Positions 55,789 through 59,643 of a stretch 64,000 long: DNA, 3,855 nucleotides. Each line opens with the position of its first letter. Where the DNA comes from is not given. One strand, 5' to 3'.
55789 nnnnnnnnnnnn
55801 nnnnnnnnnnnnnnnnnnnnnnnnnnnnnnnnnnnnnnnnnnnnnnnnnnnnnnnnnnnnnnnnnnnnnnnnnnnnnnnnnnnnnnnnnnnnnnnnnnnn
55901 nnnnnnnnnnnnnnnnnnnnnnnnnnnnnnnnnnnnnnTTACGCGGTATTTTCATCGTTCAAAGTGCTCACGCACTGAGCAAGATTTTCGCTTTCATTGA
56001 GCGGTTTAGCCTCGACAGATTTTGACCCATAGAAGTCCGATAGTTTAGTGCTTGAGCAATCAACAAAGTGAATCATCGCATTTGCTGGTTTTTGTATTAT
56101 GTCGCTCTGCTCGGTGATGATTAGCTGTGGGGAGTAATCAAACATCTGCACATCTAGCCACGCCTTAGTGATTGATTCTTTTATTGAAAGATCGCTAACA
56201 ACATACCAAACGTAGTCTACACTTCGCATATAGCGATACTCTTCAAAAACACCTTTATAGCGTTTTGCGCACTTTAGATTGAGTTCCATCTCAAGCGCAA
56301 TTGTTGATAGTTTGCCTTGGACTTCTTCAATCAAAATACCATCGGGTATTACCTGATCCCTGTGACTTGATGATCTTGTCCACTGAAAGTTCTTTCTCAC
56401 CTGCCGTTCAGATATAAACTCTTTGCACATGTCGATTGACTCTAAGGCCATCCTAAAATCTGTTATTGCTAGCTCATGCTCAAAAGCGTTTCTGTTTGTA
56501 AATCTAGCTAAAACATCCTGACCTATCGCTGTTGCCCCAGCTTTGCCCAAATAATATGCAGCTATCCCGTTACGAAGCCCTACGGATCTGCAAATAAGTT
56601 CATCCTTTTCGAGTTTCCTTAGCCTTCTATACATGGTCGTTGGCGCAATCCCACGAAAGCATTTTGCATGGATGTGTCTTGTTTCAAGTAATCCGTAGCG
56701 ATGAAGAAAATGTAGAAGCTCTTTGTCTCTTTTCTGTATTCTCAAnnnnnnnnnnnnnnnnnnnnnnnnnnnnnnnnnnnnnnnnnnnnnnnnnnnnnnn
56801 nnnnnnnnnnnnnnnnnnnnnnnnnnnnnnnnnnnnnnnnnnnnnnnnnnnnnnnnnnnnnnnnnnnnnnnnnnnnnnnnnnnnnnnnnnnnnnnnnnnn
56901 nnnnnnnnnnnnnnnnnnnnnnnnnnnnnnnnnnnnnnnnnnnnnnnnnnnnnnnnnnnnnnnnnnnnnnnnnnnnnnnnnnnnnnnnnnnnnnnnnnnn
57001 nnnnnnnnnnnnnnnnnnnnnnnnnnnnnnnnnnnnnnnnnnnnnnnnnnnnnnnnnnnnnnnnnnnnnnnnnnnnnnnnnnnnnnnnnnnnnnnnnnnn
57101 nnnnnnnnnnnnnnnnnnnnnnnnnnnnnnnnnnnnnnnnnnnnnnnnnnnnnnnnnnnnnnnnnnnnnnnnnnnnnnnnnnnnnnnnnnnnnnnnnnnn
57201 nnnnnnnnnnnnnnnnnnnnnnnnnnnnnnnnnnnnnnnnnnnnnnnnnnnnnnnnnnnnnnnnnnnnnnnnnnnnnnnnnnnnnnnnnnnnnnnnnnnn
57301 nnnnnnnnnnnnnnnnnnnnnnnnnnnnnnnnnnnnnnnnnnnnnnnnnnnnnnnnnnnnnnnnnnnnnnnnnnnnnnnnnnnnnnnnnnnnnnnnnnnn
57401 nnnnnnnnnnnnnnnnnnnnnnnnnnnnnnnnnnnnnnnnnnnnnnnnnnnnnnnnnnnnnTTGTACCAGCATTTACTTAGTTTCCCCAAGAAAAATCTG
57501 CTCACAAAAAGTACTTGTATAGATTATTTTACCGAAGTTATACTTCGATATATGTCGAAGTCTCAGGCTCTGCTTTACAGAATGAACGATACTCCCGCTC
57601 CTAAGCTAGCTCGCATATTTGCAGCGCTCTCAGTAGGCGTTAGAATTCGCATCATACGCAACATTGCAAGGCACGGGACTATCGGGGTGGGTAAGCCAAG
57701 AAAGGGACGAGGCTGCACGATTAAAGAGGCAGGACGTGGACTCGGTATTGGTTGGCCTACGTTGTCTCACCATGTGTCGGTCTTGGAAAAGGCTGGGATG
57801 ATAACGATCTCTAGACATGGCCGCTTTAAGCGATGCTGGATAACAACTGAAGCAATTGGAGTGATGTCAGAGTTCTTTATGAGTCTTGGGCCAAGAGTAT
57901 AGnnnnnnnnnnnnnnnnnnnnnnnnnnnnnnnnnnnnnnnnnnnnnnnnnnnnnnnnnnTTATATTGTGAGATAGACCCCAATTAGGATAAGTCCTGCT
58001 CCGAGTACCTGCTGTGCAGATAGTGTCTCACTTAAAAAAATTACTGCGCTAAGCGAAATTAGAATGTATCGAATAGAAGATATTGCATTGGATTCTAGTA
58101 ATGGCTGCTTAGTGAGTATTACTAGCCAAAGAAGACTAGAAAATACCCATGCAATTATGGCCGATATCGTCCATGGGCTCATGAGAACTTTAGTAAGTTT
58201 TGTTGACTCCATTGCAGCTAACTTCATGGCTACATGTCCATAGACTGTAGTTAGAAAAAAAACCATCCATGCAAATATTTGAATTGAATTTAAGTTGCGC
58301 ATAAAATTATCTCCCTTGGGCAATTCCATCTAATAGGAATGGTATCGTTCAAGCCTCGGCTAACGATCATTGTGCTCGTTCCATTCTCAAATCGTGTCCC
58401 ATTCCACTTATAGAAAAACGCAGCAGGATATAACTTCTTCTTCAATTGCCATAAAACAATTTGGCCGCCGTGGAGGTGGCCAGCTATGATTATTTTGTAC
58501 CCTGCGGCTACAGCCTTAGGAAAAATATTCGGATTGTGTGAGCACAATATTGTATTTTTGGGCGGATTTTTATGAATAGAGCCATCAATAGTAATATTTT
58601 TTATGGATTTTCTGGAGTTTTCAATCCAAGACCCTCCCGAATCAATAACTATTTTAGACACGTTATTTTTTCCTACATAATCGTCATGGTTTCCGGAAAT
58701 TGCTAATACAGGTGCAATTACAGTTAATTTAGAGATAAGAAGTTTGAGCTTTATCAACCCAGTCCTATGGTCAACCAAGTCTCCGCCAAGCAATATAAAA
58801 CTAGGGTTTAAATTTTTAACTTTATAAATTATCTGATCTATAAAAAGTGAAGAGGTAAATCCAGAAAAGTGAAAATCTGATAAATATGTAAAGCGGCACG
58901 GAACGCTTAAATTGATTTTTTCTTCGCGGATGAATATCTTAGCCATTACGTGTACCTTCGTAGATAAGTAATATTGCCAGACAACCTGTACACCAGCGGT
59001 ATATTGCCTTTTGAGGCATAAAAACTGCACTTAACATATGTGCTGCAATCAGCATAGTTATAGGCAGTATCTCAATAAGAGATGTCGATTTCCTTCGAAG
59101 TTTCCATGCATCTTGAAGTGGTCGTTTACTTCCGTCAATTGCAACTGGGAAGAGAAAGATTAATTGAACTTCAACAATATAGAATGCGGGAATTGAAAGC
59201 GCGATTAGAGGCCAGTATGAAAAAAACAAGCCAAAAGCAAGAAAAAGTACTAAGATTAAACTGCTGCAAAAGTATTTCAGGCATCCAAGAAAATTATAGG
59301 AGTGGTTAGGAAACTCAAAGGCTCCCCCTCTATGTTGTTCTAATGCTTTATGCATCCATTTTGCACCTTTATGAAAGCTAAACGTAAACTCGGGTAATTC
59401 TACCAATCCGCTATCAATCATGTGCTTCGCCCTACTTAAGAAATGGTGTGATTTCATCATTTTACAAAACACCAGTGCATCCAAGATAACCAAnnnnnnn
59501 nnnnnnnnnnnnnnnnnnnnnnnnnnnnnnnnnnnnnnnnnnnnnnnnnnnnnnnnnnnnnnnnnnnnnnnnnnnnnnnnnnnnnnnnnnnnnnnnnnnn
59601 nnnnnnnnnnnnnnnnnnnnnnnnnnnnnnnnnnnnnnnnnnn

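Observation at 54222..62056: Minimal int-xis-Replic_Relax integrative element without conjugation genes at tRNA-Ser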

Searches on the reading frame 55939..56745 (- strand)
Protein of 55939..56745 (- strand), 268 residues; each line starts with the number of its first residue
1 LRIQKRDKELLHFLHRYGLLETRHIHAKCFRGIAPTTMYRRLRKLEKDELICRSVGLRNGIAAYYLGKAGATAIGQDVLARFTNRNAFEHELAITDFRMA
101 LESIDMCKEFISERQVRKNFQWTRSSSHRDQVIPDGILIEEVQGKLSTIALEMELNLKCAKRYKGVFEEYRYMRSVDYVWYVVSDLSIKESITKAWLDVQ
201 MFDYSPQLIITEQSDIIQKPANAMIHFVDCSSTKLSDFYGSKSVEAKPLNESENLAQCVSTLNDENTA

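Call 7: search_protein_families(library=pfam, proteins=[window:55939-56745:-], max_evalue=0.01)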
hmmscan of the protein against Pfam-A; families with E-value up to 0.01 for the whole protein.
window:55939-56745:- (268 aa): 1 family
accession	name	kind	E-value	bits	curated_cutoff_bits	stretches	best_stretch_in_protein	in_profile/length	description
PF13814.12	Replic_Relax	-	2.9e-07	31.2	25.3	1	11-175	1-177/191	Replication-relaxation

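Call 24: find_homologous_proteins(query=window:55939-56745:-, max_evalue=0.001)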
Query window:55939-56745:- (268 aa): 16 proteins with E <= 0.001 among 281 candidates.
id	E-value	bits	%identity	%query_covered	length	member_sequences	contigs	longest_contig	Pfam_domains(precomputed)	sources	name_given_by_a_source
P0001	1.2e-174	597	99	100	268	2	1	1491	PF13814.13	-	-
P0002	4.7e-153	526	88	99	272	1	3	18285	PF13814.13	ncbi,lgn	-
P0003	2.0e-146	504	85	99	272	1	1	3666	PF13814.13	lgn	-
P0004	1.8e-119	416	69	99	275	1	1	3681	PF13814.13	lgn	-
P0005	4.8e-109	382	64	100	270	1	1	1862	PF13814.13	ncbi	-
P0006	4.5e-108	378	63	100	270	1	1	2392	PF13814.13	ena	-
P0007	3.6e-104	366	62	100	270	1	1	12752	PF13814.13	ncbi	-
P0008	6.9e-104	365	61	100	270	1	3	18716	PF13814.13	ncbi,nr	ncbi:MAG: replication-relaxation family protein [Proteobacteria bacterium]|nr:replication-relaxation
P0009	5.0e-102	359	60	100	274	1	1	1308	PF13814.13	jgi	jgi:hypothetical protein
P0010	1.2e-84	302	59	86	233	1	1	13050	-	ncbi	-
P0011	3.2e-84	300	59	86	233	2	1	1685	-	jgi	jgi:hypothetical protein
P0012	9.4e-83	295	58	86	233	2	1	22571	PF13814.13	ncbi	-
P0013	1.8e-82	295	60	85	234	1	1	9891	PF13814.13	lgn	-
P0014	3.9e-77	277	49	100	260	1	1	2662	PF13814.13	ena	-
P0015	1.8e-76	275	49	100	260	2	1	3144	PF13814.13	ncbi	-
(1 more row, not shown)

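Call 25: find_encoding_contigs(protein=P0002, flank=10000, max_places=3)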
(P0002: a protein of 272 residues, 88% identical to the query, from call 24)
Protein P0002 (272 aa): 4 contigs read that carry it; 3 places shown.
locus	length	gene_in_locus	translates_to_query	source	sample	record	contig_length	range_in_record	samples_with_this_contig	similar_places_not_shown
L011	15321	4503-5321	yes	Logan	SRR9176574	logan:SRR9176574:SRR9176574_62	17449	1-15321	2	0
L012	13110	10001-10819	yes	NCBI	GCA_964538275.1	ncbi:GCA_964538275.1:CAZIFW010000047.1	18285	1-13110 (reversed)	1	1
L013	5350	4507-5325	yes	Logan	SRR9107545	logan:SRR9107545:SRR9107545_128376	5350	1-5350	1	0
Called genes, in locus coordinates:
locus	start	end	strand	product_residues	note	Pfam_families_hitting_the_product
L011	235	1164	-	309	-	PF02086:MethyltransfD12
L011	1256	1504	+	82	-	PF13412:HTH_24 (weak), PF13560:HTH_31, PF12844:HTH_19, PF01381:HTH_3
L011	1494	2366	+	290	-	PF24739:DUF7690, PF24736:DUF7687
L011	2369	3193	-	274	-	-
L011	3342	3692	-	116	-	PF12840:HTH_20 (weak)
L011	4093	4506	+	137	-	-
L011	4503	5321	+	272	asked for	PF13814:Replic_Relax (weak)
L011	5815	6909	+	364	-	PF14659:Phage_int_SAM_3, PF22022:Phage_int_M (weak), PF00589:Phage_integrase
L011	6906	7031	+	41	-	-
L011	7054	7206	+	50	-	-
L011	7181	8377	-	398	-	PF14690:Zn_ribbon_ISL3 (weak), PF01610:DDE_Tnp_ISL3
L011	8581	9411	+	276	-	PF00144:Beta-lactamase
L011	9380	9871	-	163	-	PF12158:DUF3592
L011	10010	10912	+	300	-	-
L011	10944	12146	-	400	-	-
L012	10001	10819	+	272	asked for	PF13814:Replic_Relax (weak)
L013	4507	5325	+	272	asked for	PF13814:Replic_Relax (weak)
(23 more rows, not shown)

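Call 26: find_encoding_contigs(protein=P0008, flank=10000, max_places=3)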
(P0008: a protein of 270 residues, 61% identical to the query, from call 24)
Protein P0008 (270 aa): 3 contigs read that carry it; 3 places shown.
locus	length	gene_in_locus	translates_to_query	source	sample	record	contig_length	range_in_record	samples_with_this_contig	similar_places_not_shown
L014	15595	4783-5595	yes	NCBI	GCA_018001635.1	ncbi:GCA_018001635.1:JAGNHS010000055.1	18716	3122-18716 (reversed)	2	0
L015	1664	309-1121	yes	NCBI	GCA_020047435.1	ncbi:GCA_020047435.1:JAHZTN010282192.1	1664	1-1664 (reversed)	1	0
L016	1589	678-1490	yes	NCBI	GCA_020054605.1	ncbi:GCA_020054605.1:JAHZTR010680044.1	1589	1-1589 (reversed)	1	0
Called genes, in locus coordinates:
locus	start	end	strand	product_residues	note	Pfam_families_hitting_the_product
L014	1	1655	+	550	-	PF01131:Topoisom_bac, PF13368:Toprim_C_rpt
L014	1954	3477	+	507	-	-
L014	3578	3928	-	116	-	PF12840:HTH_20 (faint)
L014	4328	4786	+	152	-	-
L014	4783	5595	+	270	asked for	PF13814:Replic_Relax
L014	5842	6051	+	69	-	PF12728:HTH_17 (weak)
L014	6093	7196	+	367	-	PF14659:Phage_int_SAM_3, PF00589:Phage_integrase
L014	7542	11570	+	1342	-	-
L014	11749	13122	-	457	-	PF01966:HD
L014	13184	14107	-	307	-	PF14338:Mrr_N, PF04471:Mrr_cat, PF22722:NA-iREase1 (weak), PF13156:Mrr_cat_2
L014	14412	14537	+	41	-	-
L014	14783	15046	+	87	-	PF12728:HTH_17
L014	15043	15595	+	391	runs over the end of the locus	PF00589:Phage_integrase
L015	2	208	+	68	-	?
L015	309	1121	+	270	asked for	PF13814:Replic_Relax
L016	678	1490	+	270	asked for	PF13814:Replic_Relax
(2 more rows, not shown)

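Call 27: find_encoding_contigs(protein=P0012, flank=10000, max_places=3)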
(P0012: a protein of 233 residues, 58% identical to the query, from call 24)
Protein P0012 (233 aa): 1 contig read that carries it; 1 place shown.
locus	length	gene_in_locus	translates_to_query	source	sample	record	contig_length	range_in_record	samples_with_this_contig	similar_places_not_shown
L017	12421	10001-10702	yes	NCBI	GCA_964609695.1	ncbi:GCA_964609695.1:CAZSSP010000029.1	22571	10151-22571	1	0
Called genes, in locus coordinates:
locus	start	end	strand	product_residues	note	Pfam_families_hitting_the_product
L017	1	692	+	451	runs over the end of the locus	-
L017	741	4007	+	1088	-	PF00202:Aminotran_3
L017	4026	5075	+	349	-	PF03417:AAT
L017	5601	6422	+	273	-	-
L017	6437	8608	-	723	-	-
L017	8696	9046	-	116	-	PF12840:HTH_20 (weak)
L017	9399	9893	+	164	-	-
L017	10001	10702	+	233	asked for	PF13814:Replic_Relax (weak)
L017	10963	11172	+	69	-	PF12728:HTH_17 (weak)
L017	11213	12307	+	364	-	PF14659:Phage_int_SAM_3, PF00589:Phage_integrase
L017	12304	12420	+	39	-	?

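Call 75: search_dna_similar(query=window:55939-56745:-, collection=plasmids, mode=protein, max_evalue=0.001, max_rows=20)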
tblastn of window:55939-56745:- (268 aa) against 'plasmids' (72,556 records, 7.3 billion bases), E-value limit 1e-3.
Records with a match: 14; places in all: 14; records where one place covers at least 80% of the query: 0.
Best place of each record, by identity: <60% 14.
By first word of the organism name: Paenibacillus 7; Peribacillus 2; Bacillus 2; Francisella 1; Pseudalkalibacillus 1; Carboxydocella 1.
By predicted mobility (MOB-suite, as given by PLSDB): mobilizable 11; non-mobilizable 3.
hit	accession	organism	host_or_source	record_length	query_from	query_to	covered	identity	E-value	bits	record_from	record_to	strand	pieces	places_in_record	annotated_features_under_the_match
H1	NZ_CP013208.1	Paenibacillus sp. IHB B 3084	single,lake sediment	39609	10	195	69%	31.2%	2e-7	59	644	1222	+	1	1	helix-turn-helix domain-containing protein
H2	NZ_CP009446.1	Francisella philomiragia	Human Clinical (blood)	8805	1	204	76%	28.2%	9e-7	57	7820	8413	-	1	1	replication-relaxation family protein | hypothetical protein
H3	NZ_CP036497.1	Paenibacillus polymyxa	plant,cell culture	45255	10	195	69%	29.7%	4e-7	58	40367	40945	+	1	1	helix-turn-helix domain-containing protein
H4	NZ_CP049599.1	Paenibacillus polymyxa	cell culture,wasp honeycombs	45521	10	195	69%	29.7%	4e-7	58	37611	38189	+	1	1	helix-turn-helix domain-containing protein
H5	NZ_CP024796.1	Paenibacillus polymyxa ATCC 842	single cell,soil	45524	10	195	69%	29.7%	4e-7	58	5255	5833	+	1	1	helix-turn-helix domain-containing protein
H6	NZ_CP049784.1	Paenibacillus polymyxa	cell culture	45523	10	195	69%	29.7%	4e-7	58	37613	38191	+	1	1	helix-turn-helix domain-containing protein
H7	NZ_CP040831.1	Paenibacillus polymyxa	Potato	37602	10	195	69%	29.7%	1e-6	57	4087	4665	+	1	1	helix-turn-helix domain-containing protein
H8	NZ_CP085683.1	Paenibacillus polymyxa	Healthy Mulberry Endophytes tissue ...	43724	10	195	69%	29.7%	2e-6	56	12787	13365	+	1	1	helix-turn-helix domain-containing protein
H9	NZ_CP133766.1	Peribacillus sp. R9-11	sediment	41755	3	195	72%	28.4%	7e-5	51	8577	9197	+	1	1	hypothetical protein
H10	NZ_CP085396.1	Peribacillus frigoritolerans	single cell,soil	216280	3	195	72%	27.8%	3e-6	56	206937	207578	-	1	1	hypothetical protein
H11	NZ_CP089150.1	Bacillus subtilis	single cell,Nuruk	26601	3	195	72%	27.0%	2e-5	53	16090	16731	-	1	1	hypothetical protein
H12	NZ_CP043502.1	Bacillus paralicheniformis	cell culture,tomato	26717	3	195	72%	27.0%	2e-5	53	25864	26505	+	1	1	hypothetical protein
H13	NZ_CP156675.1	Pseudalkalibacillus hwajinpoensis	mixed culture,soil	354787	3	195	72%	26.2%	3e-4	49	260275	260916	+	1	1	hypothetical protein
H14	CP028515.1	Carboxydocella thermautotrophica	environmental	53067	30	194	62%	26.3%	2e-5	53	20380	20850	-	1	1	hypothetical protein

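Call 78: get_annotated_region(hit=H1, flank=6000)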
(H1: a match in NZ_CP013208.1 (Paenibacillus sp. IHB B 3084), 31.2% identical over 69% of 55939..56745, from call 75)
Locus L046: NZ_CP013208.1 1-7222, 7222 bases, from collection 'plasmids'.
description: Paenibacillus sp. IHB B 3084 plasmid pHD05, complete sequence
organism: Paenibacillus sp. IHB B 3084 (NCBI taxid 867076)
taxonomy: Bacteria; Bacillota; Bacilli; Bacillales; Paenibacillaceae; Paenibacillus; Paenibacillus sp. IHB B 3084
host: -; source: single,lake sediment; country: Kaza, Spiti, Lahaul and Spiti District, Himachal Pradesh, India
typing (MOB-suite, as given by PLSDB): mobilizable; relaxase MOBC
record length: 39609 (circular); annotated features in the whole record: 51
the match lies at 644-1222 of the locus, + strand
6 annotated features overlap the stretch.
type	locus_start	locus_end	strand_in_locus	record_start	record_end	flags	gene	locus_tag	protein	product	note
CDS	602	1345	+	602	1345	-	-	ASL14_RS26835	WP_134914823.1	helix-turn-helix domain-containing protein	-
CDS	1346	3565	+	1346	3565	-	-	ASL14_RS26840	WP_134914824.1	TraM recognition domain-containing protein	-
CDS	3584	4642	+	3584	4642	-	-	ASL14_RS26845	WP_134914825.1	conjugal transfer protein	-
CDS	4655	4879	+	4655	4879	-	-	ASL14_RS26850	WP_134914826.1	hypothetical protein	-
CDS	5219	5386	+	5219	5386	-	-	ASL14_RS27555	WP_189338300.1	hypothetical protein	-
CDS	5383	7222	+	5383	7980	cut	-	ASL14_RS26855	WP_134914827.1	ATP-binding protein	-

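Call 99: find_encoding_contigs(protein=P0007, flank=10000, max_places=2)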
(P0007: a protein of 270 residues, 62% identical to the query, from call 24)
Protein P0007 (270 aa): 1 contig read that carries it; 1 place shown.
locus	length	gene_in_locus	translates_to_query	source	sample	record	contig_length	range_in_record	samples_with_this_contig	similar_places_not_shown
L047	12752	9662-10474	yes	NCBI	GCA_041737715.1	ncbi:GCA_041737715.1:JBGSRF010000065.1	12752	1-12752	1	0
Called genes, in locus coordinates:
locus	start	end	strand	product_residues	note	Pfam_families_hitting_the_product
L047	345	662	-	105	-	PF13560:HTH_31 (weak), PF01381:HTH_3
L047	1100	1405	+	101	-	PF12728:HTH_17 (weak)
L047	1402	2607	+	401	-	PF00589:Phage_integrase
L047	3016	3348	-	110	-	-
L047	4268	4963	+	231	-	PF01209:Ubie_methyltran (faint), PF00398:RrnaAD (weak), PF13847:Methyltransf_31, PF08241:Methyltransf_11, PF08242:Methyltransf_12, PF13649:Methyltransf_25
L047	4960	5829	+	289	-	PF00892:EamA (weak)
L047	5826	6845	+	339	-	PF09084:NMT1, PF12974:Phosphonate-bd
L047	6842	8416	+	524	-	PF02518:HATPase_c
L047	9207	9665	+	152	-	-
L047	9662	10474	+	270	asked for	PF13814:Replic_Relax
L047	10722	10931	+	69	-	PF12728:HTH_17 (weak)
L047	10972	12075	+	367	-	PF14659:Phage_int_SAM_3 (weak), PF22022:Phage_int_M (faint), PF00589:Phage_integrase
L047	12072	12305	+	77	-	-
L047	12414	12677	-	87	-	-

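Call 100: find_encoding_contigs(protein=P0010, flank=10000, max_places=2)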
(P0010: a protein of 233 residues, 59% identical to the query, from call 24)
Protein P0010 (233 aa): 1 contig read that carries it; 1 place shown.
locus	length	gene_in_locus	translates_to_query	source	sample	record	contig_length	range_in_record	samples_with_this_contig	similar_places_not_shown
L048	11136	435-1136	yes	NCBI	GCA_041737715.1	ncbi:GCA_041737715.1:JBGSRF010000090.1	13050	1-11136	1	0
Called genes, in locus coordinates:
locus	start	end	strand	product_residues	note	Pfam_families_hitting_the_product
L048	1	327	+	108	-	?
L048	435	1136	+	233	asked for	-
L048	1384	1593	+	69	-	PF12728:HTH_17 (weak)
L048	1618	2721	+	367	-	PF14659:Phage_int_SAM_3 (weak), PF22022:Phage_int_M (faint), PF00589:Phage_integrase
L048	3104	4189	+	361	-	PF00144:Beta-lactamase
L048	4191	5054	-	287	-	PF08843:AbiEii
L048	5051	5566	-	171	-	-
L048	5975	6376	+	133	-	-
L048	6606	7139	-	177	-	PF00578:AhpC-TSA, PF08534:Redoxin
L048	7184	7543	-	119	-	-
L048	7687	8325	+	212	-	PF01118:Semialdhyde_dh (weak), PF01370:Epimerase (weak), PF13460:NAD_binding_10, PF08732:HIM1 (weak)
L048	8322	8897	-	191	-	PF01272:GreA_GreB (weak)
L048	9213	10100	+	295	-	PF03631:Virul_fac_BrkB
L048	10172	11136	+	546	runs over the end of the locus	PF05496:RuvB_N (weak), PF13177:DNA_pol3_delta2, PF13604:AAA_30 (weak), PF00004:AAA, PF07728:AAA_5 (weak), PF13401:AAA_22, PF22608:DNAX_ATPase_lid, PF12169:DNA_pol3_gamma3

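Call 101: find_encoding_contigs(protein=P0013, flank=10000, max_places=2)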
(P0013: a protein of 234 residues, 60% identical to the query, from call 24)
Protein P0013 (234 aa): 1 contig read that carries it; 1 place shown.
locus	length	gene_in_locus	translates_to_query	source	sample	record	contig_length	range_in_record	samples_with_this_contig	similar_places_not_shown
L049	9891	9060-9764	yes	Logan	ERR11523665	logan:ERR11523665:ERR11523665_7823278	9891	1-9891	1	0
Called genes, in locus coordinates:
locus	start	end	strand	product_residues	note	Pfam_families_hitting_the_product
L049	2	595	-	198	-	?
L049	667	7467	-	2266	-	PF02368:Big_2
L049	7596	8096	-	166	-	-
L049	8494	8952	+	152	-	-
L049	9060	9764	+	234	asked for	PF13814:Replic_Relax (faint)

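Call 109: search_protein_families(library=ncbifam, proteins=[window:55939-56745:-], max_evalue=0.001)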
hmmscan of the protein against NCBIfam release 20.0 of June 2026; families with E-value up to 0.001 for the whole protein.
window:55939-56745:- (268 aa): 1 family
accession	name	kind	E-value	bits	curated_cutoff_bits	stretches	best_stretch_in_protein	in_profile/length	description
NF041423.1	MobC_subf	subfamily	1.3e-12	47.6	200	1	2-202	13-215/240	MobC family replication-relaxation protein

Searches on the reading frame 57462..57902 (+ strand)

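Call 7: search_protein_families(library=pfam, proteins=[window:57462-57902:+], max_evalue=0.01)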
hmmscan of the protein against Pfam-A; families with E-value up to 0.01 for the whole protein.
window:57462-57902:+ (146 aa): 4 families
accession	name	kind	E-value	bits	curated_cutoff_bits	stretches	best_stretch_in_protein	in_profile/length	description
PF12840.13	HTH_20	-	4.2e-06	27.1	27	1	59-115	4-49/51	Helix-turn-helix domain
PF12802.13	MarR_2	-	0.0013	19.3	27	1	83-119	19-55/61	MarR family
PF13412.12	HTH_24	-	0.0028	17.6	21.9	1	84-115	17-48/48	Winged helix-turn-helix DNA-binding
PF01022.26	HTH_5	-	0.0034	17.7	22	1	92-114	23-45/47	Bacterial regulatory protein, arsR family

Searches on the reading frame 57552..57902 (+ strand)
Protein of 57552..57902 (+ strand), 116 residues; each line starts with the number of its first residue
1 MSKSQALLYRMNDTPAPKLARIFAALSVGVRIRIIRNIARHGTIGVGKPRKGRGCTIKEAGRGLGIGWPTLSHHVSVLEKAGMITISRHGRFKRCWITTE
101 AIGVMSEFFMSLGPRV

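Call 109: search_protein_families(library=ncbifam, proteins=[window:57552-57902:+], max_evalue=0.001)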
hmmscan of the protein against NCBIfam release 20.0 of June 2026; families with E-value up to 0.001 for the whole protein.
window:57552-57902:+ (116 aa): 3 families
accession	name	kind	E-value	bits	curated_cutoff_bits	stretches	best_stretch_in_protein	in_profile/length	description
NF033788.1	HTH_metalloreg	subfamily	4.8e-09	35.9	55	1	20-100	2-71/77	metalloregulator ArsR/SmtB family transcription factor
NF033789.1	repress_SdpR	subfamily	4.4e-05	23.3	100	1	63-92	30-59/79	autorepressor SdpR family transcription factor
NF041413.1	ArsR_Rv2640c_fam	equivalog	0.00017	21.9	155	1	24-91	28-95/118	Rv2640c family ArsR-like transcriptional regulator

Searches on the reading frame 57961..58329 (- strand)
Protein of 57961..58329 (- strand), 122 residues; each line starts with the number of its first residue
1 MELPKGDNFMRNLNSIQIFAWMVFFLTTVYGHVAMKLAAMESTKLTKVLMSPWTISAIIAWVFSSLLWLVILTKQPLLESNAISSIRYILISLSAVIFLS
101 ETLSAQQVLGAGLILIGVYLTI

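Call 7: search_protein_families(library=pfam, proteins=[window:57961-58329:-], max_evalue=0.01)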
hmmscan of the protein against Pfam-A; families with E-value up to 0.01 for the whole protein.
window:57961-58329:- (122 aa): 1 family
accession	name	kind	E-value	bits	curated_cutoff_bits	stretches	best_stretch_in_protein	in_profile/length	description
PF00892.27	EamA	-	3.3e-06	27.9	28.2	1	9-121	24-133/135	EamA-like transporter family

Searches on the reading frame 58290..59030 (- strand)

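Call 7: search_protein_families(library=pfam, proteins=[window:58290-59030:-], max_evalue=0.01)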
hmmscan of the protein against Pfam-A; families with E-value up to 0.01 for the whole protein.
window:58290-59030:- (246 aa): 2 families
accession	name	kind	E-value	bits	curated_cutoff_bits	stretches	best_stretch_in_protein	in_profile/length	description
PF00149.33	Metallophos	-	4.4e-09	37.5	21.5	1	46-187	2-189/191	Calcineurin-like phosphoesterase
PF12850.12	Metallophos_2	-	0.0013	19.2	27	1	49-187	5-117/154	Calcineurin-like phosphoesterase superfamily domain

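Call 109: search_protein_families(library=ncbifam, proteins=[window:58290-59030:-], max_evalue=0.001)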
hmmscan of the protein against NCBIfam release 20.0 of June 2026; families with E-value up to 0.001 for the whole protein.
window:58290-59030:- (246 aa): 2 families
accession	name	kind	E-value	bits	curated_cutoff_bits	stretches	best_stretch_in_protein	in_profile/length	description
NF008460.0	PRK11340.1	equivalog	6.6e-19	68.4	188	1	41-243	46-267/271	phosphodiesterase YaeI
NF033458.1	lipid_A_LpxG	equivalog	2.5e-16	59.9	350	2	15-131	14-135/321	UDP-2,3-diacylglucosamine diphosphatase LpxG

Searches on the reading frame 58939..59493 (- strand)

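Call 7: search_protein_families(library=pfam, proteins=[window:58939-59493:-], max_evalue=0.01)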
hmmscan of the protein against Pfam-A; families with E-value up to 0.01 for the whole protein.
window:58939-59493:- (184 aa): 1 family
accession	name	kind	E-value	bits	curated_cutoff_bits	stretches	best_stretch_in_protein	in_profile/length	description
PF04647.20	AgrB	-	0.0075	16.1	23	0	64-171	70-172/185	Accessory gene regulator B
